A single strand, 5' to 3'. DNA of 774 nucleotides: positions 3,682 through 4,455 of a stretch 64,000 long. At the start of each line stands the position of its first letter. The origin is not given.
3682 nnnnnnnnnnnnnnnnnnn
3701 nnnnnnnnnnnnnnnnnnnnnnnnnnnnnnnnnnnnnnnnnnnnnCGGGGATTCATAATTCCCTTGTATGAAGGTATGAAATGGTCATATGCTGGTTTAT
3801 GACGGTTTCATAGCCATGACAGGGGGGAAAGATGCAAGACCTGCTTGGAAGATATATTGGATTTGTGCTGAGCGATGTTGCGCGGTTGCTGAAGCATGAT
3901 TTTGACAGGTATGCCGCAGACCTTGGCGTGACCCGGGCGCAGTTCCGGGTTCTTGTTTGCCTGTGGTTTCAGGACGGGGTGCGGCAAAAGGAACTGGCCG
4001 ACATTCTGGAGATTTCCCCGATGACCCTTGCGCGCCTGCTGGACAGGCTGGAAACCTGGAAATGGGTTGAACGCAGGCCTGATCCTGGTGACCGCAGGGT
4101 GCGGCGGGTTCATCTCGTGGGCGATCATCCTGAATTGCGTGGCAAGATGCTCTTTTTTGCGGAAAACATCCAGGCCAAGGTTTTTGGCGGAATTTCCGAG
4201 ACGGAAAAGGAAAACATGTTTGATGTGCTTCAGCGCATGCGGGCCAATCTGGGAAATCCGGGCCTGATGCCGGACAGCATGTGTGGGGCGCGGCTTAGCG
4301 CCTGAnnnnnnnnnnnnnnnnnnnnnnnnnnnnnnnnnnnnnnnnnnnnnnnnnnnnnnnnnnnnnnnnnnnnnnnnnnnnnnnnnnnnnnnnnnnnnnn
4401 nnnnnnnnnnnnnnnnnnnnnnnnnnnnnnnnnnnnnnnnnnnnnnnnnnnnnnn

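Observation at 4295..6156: Tandem paralogous secreted caspases, both with intact HG...DSC dyad; second copy carries a PT-rich (KPTKPD)n tether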

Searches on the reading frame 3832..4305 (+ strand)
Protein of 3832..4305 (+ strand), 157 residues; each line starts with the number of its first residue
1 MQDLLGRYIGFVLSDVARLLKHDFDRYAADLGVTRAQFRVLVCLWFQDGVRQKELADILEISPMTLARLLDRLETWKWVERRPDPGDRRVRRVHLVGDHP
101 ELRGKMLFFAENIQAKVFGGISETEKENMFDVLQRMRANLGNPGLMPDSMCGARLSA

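Call 3: search_protein_families(library=pfam, proteins=[window:3832-4305:+], max_evalue=0.01)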
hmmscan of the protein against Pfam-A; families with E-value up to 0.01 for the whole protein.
window:3832-4305:+ (157 aa): 11 families
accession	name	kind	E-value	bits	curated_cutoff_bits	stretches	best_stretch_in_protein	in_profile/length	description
PF01047.28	MarR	-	8.8e-17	61.2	24.6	1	33-90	1-58/59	MarR family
PF12802.13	MarR_2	-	2e-13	50.7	27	1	31-89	1-60/61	MarR family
PF00392.27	GntR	-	1.6e-05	24.9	27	1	51-83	26-58/64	Bacterial regulatory proteins, gntR family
PF25213.1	HVO_A0261_N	-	6.5e-05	23.2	35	1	37-83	13-58/86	HVO_A0261 N-terminal domain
PF13545.12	HTH_Crp_2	-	0.0016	18.8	27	1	50-82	23-56/70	Crp-like helix-turn-helix domain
PF13384.12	HTH_23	-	0.0016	18.6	24.6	0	44-73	12-41/50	Homeodomain-like domain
PF13518.12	HTH_28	-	0.0017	18.8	25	1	42-79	5-42/52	Helix-turn-helix domain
PF22381.2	Staph_reg_Sar_Rot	-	0.0038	17.7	27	1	30-94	9-73/85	Transcriptional regulator SarA/Rot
PF13412.12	HTH_24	-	0.004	17.2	21.9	1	38-74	6-42/48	Winged helix-turn-helix DNA-binding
PF13463.12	HTH_27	-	0.0051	17.5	22.2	1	34-93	2-62/68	Winged helix DNA-binding domain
PF09339.16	HTH_IclR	-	0.0052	17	22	0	40-83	8-52/52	IclR helix-turn-helix domain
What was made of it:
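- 3832..4305 (+): MarR-family regulator, convergent with B. Its 3' end overlaps the 3' end of B by 11 nt. It is a possible regulator of the cluster. Pfam MarR E 8.8e-17 (call 3).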

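Call 4: search_protein_families(library=ncbifam, proteins=[window:3832-4305:+], max_evalue=0.01)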
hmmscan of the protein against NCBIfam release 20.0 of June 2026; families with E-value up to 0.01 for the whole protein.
window:3832-4305:+ (157 aa): 12 families
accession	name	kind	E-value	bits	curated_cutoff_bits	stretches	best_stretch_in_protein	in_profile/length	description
NF008565.1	PRK11512.1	equivalog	2.8e-12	46.8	240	1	5-98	14-103/144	multiple antibiotic resistance transcriptional regulator MarR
NF052638.1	TransRegOhrRVib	equivalog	3e-11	43.2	200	1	17-122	19-124/141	transcriptional regulator OhrR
TIGR04472.1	reg_rSAM_mob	hypoth_equivalog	1.3e-09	38.2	240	1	11-141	4-137/141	radical SAM mobile pair system MarR family transcriptional regulator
NF002926.0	PRK03573.1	equivalog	7.2e-09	35.7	120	1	9-140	5-137/144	transcriptional regulator SlyA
NF041230.1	BagL_FevM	exception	1.6e-07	31.4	230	1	33-136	38-141/145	MarR family transcriptional regulator BagL/FevM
NF053777.1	Saro0803TransReg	equivalog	6.1e-07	29.2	200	1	8-106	10-108/140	Saro_0803 family transcriptional regulator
NF008122.0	PRK10870.1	equivalog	6.1e-06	26.1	157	1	31-138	51-160/176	transcriptional repressor MprA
NF045593.1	bilirub_TF_BilQ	equivalog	6.2e-06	25.9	125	1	19-137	10-132/135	bilirubin utilization transcriptional regulator BilQ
TIGR02337.1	HpaR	equivalog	1.2e-05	25.2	121.2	1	24-117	17-110/130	homoprotocatechuate degradation operon regulator HpaR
TIGR02937.1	sigma70-ECF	superfamily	0.0046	16.6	42.9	1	36-73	120-157/165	sigma-70 family RNA polymerase sigma factor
TIGR01884.1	cas_HTH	subfamily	0.0047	16.3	60.2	1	29-82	136-189/202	CRISPR-associated CARF protein Csa3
NF050133.1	TransRegFabT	equivalog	0.007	16.7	200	1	51-137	45-131/138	fatty acid biosynthesis transcriptional regulator FabT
